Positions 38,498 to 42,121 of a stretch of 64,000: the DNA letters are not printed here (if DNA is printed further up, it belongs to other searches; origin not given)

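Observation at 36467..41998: Translationally coupled module: 1107-aa unknown protein, KAP P-loop NTPase and 69-aa protein. Candidate uncharacterised defence or conflict system.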

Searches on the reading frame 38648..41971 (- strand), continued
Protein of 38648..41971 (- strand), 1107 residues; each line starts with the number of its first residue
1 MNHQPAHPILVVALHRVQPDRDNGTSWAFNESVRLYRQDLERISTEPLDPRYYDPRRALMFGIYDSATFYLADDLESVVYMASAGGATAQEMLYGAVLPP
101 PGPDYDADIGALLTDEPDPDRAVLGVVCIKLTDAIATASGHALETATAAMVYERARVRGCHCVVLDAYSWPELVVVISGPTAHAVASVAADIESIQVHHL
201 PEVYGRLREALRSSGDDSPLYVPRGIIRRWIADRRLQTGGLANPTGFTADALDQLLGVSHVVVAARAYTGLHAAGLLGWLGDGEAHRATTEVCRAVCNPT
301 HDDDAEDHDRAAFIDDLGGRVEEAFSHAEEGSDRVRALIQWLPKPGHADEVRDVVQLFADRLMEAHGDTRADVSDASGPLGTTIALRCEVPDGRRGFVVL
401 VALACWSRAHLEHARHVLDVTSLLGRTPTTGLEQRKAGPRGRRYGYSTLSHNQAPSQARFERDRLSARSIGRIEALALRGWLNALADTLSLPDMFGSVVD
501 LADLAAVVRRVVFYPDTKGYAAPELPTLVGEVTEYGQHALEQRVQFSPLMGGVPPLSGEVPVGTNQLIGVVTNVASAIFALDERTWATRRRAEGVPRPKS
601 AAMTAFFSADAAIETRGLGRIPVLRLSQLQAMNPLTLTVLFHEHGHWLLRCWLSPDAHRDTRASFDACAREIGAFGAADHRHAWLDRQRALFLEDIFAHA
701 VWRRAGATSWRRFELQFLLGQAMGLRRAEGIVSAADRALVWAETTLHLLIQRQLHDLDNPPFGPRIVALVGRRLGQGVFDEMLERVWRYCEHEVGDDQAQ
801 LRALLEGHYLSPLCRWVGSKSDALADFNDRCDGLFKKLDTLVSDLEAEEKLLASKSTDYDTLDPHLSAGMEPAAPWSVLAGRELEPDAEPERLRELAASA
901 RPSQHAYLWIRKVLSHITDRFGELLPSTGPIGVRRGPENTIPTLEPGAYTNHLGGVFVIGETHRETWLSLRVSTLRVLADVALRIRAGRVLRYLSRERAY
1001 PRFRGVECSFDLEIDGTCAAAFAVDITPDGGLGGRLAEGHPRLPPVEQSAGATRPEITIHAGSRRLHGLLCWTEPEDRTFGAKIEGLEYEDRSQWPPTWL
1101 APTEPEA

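Call 59: search_protein_families(library=pfam, proteins=[P0042, P0043, P0044, P0045, P0046, P0047, P0048, P0049, P0050, P0039], max_evalue=0.01)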
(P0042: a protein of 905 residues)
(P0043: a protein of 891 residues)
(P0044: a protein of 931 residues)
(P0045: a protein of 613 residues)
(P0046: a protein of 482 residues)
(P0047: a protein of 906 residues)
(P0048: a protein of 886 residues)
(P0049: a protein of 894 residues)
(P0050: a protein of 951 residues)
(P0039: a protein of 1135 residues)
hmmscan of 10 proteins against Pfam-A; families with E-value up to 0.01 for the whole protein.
P0042 (905 aa): 0 families

P0043 (891 aa): 0 families

P0044 (931 aa): 0 families

P0045 (613 aa): 0 families

P0046 (482 aa): 0 families

P0047 (906 aa): 0 families

P0048 (886 aa): 0 families

P0049 (894 aa): 0 families

P0050 (951 aa): 0 families

P0039 (1135 aa): 0 families

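Call 61: find_encoding_contigs(protein=P0042, flank=8000, max_places=3)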
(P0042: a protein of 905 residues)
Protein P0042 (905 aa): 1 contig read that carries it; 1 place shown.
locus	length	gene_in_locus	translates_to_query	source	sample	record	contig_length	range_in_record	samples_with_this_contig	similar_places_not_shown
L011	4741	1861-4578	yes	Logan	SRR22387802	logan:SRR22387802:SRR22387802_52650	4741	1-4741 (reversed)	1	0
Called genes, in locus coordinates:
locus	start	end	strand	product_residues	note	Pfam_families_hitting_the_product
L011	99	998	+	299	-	-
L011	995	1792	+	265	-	-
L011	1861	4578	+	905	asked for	-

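Call 62: find_encoding_contigs(protein=P0039, flank=8000, max_places=3)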
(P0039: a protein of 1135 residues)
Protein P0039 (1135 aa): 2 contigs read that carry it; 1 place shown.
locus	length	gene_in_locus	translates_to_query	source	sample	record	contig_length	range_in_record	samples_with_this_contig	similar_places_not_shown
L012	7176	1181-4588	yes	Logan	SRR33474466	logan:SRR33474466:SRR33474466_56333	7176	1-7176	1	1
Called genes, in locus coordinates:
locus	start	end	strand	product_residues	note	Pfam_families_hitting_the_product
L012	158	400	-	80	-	-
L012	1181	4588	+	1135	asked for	-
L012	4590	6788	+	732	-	PF07992:Pyr_redox_2 (faint), PF01266:DAO (faint)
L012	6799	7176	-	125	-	?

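Call 64: search_protein_families(library=pfam, proteins=[L012:4590-6788:+, L006:4317-5609:+, L011:99-998:+, L011:995-1792:+, L009:11723-13684:+, L008:8642-11017:+], max_evalue=0.1)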
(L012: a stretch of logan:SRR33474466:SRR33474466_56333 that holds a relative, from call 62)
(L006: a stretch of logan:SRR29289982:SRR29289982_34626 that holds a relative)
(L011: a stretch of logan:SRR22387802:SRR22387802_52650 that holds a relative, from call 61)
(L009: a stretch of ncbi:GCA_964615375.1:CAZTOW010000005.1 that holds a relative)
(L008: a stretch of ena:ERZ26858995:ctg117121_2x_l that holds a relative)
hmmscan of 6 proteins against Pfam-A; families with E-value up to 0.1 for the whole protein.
L012:4590-6788:+ (732 aa): 6 families
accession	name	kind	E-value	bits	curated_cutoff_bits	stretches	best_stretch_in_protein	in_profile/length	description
PF07992.20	Pyr_redox_2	-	1.5e-07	31.6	26.1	1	47-94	132-179/291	Pyridine nucleotide-disulphide oxidoreductase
PF01266.30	DAO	-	2.9e-06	27.5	27.9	1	59-160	1-79/353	FAD dependent oxidoreductase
PF00070.33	Pyr_redox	-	0.00019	22.3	22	1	59-102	1-43/82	Pyridine nucleotide-disulphide oxidoreductase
PF13454.12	NAD_binding_9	-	0.0077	16.7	21.8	1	61-213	1-154/155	FAD-NAD(P)-binding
PF01262.27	AlaDh_PNT_C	-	0.028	14.3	23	1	45-94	17-65/214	Alanine dehydrogenase/PNT, C-terminal domain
PF03486.20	HI0933_like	-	0.085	12.7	50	0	59-94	2-37/244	HI0933-like protein Rossmann domain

L006:4317-5609:+ (431 aa): 2 families
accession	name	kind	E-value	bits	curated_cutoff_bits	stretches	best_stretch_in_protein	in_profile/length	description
PF07693.20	KAP_NTPase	-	9.9e-18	64.8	20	1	50-361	20-229/293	KAP family P-loop domain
PF13401.12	AAA_22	-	0.056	14.2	27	0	51-143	6-75/130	AAA domain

L011:99-998:+ (299 aa): 0 families

L011:995-1792:+ (265 aa): 0 families

L009:11723-13684:+ (653 aa): 2 families
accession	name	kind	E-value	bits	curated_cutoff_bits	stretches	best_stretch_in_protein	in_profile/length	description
PF07693.20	KAP_NTPase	-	9.1e-08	32.1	20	1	26-119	3-89/293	KAP family P-loop domain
PF20035.4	DUF6439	-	0.015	16.1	27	0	345-386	39-81/92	Family of unknown function (DUF6439)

L008:8642-11017:+ (791 aa): 4 families
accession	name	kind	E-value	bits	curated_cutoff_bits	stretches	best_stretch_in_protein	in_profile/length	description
PF07693.20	KAP_NTPase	-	5e-12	46.1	20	1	78-152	18-87/293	KAP family P-loop domain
PF13191.12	AAA_16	-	0.0088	17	32.6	1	76-159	20-101/167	AAA ATPase domain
PF02224.24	Cytidylate_kin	-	0.012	15.7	26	1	83-125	1-43/211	Cytidylate kinase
PF02367.23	TsaE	-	0.063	13.7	26.6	0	79-142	20-79/128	Threonylcarbamoyl adenosine biosynthesis protein TsaE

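Call 69: predict_structure(alignment_id=A3)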
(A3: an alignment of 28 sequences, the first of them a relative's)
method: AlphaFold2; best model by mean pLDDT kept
length: 1107 residues; sequences in the alignment: 28
mean_pLDDT: 81.7   pTM: 0.88
mean pLDDT of the five models: 81.7, 79.7, 79.5, 77.8, 77.6
residues with pLDDT >= 90: 439; 70-90: 451; 50-70: 150; < 50: 67
segments of 3 or more residues with pLDDT < 50: 1-5, 237-245, 428-440, 552-554, 594-598, 883-886, 1049-1051, 1076-1080, 1100-1107
pLDDT, mean of each block of 10 residues (from residue 1): 60 85 83 93 89 93 91 91 72 90 81 84 94 92 93 94 92 95 93 95 89 66 85 55 54 89 92 92 81 86 77 89 85 87 94 93 79 86 92 91 87 88 68 41 70 74 86 92 89 89 86 64 79 91 76 51 78 93 58 48 83 85 90 95 93 84 90 69 78 93 96 97 81 85 92 83 56 66 93 87 87 83 87 90 93 92 92 87 50 55 92 97 93 87 92 90 92 94 92 75 66 83 71 76 59 73 78 54 60 51 34
secondary structure, 60 per line:
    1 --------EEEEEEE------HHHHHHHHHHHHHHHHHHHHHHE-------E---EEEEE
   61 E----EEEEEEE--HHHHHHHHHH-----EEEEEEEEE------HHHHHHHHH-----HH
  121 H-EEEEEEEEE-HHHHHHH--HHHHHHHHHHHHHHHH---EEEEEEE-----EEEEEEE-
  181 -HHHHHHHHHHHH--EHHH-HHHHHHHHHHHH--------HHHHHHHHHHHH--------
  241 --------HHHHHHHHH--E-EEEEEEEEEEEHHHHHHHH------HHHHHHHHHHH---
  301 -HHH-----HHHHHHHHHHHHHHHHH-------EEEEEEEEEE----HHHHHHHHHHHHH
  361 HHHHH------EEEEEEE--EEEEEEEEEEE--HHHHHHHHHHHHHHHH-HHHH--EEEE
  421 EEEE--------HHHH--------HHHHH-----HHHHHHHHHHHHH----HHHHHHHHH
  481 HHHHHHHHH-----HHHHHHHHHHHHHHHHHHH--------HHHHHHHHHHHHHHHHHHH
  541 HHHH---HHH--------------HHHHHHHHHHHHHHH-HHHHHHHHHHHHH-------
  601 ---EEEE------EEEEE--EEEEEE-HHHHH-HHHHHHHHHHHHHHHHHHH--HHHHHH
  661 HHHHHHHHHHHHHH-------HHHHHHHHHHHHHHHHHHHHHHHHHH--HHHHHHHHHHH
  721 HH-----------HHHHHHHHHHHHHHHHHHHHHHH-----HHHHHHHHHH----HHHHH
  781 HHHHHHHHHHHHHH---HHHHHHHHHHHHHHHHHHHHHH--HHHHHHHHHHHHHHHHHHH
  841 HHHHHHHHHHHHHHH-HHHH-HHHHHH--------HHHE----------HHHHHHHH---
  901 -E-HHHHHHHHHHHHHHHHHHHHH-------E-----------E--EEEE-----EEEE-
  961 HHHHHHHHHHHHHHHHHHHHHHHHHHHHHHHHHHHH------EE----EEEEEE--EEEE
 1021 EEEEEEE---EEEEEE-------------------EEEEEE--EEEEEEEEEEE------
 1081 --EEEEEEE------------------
elements in order (helices of 4 or more, strands of 3 or more residues): E9-15 H22-43 E56-61 E66-72 H75-84 E90-98 H105-113 E123-131 H133-139 H142-157 E161-167 E173-179 H182-193 H201-212 H221-232 H249-257 E262-272 H273-280 H287-297 H310-326 E334-343 H348-365 E372-378 E381-391 H394-409 H411-414 E417-424 H433-436 H445-449 H455-467 H472-489 H495-513 H522-544 H565-579 H581-593 E604-607 E614-618 E621-626 H628-632 H634-652 H655-674 H682-707 H710-722 H734-756 H762-771 H776-794 H798-819 H822-855 H857-860 H862-867 H890-897 H904-924 E947-950 E956-959 H961-996 E1009-1014 E1017-1027 E1031-1036 E1056-1061 E1064-1074 E1083-1089
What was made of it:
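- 38648..41971 (-): Large protein, 1107 aa. Founding member of an undescribed family of about 1100-1280-aa cytoplasmic proteins. AlphaFold model has pLDDT 81.7 and pTM 0.88 (call 69).
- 40682..41971 (-): Residues 1-430: N-terminal ferredoxin-like (beta-alpha-beta-beta-alpha-beta) domains, about three by my reading of the secondary structure. The first two resemble a chlorite-dismutase / DyP / ABM-type alpha+beta barrel. Conserved G62, D65, D73-D74, E91, K130, D133 and KPGH 344-347. Secondary structure in call 69.
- On Zincin metallopeptidases (HExxH): Strands 604-626 are followed by helix 634-652 (call 69).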

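Call 73: fold_search(model_id=the predicted structure, library=pdb)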
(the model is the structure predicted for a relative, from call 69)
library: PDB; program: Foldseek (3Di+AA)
matches with E <= 10: 571; with E <= 0.001: 0
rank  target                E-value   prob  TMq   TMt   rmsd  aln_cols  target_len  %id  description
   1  4m06_C                4.8e-02  1.00  0.13  0.48   7.4       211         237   12  Crystal Structure of Mutant Chlorite Dismutase from Candidatus Nitrospira defluvii W145F in Complex with Cyanide (released 2014-01-15)
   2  7lu4_B                6.1e-02  0.10  0.09  0.09  34.9      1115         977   11  Crystal structure of bacterial glycyl tRNA synthetase in complex with glycine (released 2021-08-04)
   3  7lu4_A                6.4e-02  0.08  0.08  0.09  33.8      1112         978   12  Crystal structure of bacterial glycyl tRNA synthetase in complex with glycine (released 2021-08-04)
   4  5wob_C                7.5e-02  0.12  0.07  0.08  27.4       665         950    9  Crystal Structure Analysis of Fab1-Bound Human Insulin Degrading Enzyme (IDE) in Complex with Insulin (released 2018-04-18)
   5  5wob_E                8.1e-02  0.11  0.07  0.08  27.1       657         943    8  Crystal Structure Analysis of Fab1-Bound Human Insulin Degrading Enzyme (IDE) in Complex with Insulin (released 2018-04-18)
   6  3nn4_A                8.5e-02  1.00  0.13  0.49   7.3       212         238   13  Structure of chlorite dismutase from Candidatus Nitrospira defluvii R173K mutant (released 2010-07-28)
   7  4m09_A                8.5e-02  1.00  0.13  0.48   7.4       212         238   12  Crystal Structure of Mutant Chlorite Dismutase from Candidatus Nitrospira defluvii W146Y R173Q (released 2014-01-15)
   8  4m06_A                8.8e-02  1.00  0.13  0.49   7.4       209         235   13  Crystal Structure of Mutant Chlorite Dismutase from Candidatus Nitrospira defluvii W145F in Complex with Cyanide (released 2014-01-15)
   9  9miq_H                9.2e-02  0.96  0.11  0.42   9.8       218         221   12  Wild-type Coproheme Decarboxylase from Streptomyces Coelicolor in complex with Monovinyl, Monopropionate Deuteroheme (released 2025-10-22)
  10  6b3q_B                9.2e-02  0.28  0.07  0.08  25.9       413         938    9  Cryo-EM structure of human insulin degrading enzyme in complex with insulin (released 2017-11-22)
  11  9lmn_A                1.1e-01  0.23  0.07  0.18  23.8       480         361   10  Crystal structure of a polyketide ABM/SchA-like domain-containing protein WhiE-ORFI from Streptomyces coelicolor (released 2025-11-26)
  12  9lmn_B                1.1e-01  0.21  0.07  0.18  22.9       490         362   10  Crystal structure of a polyketide ABM/SchA-like domain-containing protein WhiE-ORFI from Streptomyces coelicolor (released 2025-11-26)
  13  9ldy_A                1.2e-01  0.15  0.09  0.11  26.6       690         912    8  Crystallization of putative zinc protease from Porphyromonas gingivalis (released 2026-01-14)
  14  2wc0_A                1.3e-01  0.13  0.08  0.09  27.0       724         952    8  crystal structure of human insulin degrading enzyme in complex with iodinated insulin (released 2009-03-24)
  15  9kdp_C                1.4e-01  0.77  0.10  0.38  12.4       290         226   10  Crystal structure of monooxygenase PenE (released 2025-07-09)
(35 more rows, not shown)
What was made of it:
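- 40682..41971 (-): Foldseek gives the same hits at E about 0.05-0.5, probability 0.9-1.0 (call 73).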

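Call 91: search_solved_structures(query=A3, max_evalue=10, show_alignments=3)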
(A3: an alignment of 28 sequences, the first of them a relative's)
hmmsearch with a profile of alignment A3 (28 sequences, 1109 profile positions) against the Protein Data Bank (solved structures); distinct sequences matched with E-value up to 10: 31.
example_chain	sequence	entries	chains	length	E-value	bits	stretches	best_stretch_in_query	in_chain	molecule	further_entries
7cvo_B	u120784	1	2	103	0.0096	17.1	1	763-841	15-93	Nuclear transcription factor Y subunit B-3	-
7cvq_B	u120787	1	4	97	0.024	15.8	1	763-838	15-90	Nuclear transcription factor Y subunit B-2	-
4rt0_A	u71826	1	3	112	0.025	15.8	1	1004-1097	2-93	Alginate biosynthesis protein Alg44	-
4xrn_A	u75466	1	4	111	0.026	15.7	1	1004-1097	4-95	Alginate biosynthesis protein Alg44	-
7c9o_B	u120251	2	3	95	0.031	15.5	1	769-837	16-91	Nuclear transcription factor Y subunit B-11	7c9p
6r0m_A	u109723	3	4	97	0.032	15.4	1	763-838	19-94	NF-YB2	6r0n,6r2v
6r0l_A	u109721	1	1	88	0.033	15.4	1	766-837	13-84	OsGhd8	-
1mx6_A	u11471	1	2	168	0.082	14.1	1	249-361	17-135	Cyclin-dependent kinase 6 inhibitor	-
1mx2_A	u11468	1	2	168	0.11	13.6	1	249-361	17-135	Cyclin-dependent kinase 6 inhibitor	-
5g49_A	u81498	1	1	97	0.18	13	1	766-837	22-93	NUCLEAR TRANSCRIPTION FACTOR Y SUBUNIT B-6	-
7ase_i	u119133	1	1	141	0.18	12.9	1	820-915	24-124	40S ribosomal protein S17, putative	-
9b8v_E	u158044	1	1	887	0.28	12.3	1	1005-1091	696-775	Cellulose synthase catalytic subunit [UDP-forming]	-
7lby_A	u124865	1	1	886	0.28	12.3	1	1005-1091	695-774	Cellulose synthase catalytic subunit [UDP-forming]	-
9fmv_A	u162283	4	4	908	0.29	12.2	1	1005-1091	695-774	Cellulose synthase catalytic subunit [UDP-forming]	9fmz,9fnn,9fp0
5opt_k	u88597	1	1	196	0.35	12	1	819-915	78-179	40S ribosomal protein S17, putative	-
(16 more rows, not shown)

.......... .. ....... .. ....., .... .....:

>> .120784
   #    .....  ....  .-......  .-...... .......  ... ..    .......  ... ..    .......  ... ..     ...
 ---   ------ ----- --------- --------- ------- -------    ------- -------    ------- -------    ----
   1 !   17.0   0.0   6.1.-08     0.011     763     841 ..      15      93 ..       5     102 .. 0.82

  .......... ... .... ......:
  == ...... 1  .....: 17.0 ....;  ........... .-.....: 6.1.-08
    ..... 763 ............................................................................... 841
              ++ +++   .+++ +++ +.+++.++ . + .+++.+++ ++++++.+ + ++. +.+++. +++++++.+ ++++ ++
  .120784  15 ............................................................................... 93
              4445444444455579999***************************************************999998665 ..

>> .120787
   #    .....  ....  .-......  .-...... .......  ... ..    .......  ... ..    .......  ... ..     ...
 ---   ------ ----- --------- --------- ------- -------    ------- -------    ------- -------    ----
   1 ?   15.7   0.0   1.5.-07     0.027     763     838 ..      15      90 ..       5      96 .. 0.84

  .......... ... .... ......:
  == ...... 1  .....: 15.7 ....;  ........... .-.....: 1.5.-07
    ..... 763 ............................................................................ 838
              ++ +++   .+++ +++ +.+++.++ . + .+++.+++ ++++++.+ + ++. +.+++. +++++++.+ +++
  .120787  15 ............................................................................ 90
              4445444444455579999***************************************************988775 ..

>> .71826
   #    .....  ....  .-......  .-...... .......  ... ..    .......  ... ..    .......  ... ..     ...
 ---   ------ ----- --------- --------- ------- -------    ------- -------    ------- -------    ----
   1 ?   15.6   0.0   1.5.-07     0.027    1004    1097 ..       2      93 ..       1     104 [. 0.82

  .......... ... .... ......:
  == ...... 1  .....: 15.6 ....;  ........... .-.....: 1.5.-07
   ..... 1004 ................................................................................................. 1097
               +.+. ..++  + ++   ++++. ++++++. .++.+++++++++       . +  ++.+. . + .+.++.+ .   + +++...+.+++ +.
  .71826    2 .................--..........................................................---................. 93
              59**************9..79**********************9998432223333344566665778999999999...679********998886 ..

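Call 103: find_encoding_contigs(protein=P0014, flank=10000, max_places=2)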
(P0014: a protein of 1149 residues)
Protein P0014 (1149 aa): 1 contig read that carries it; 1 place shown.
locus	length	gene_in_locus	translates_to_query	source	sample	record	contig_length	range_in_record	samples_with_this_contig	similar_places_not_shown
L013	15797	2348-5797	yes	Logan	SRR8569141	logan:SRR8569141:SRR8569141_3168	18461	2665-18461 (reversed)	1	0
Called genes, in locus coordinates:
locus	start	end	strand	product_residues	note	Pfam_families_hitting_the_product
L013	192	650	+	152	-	-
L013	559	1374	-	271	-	-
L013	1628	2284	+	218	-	PF05014:Nuc_deoxyrib_tr (weak)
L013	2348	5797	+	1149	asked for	-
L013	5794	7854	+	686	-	PF07693:KAP_NTPase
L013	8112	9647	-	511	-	PF01406:tRNA-synt_1e, PF09190:DALR_2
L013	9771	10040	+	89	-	PF02597:ThiS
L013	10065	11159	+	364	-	PF02012:BNR (faint), PF15902:Sortilin-Vps10 (weak)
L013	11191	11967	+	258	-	PF07021:MetW (faint), PF08241:Methyltransf_11 (weak), PF13489:Methyltransf_23 (weak)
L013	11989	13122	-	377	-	PF01544:CorA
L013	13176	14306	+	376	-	PF01636:APH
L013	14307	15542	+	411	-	PF00083:Sugar_tr, PF05977:MFS_3 (weak), PF12832:MFS_1_like, PF13347:MFS_2, PF06779:MFS_4 (weak), PF07690:MFS_1, PF13347:MFS_2, PF07690:MFS_1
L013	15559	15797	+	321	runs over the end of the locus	PF00069:Pkinase, PF07714:PK_Tyr_Ser-Thr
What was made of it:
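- On Defence-island residency: L013 has a weak Nuc_deoxyrib_tr neighbour (call 103).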
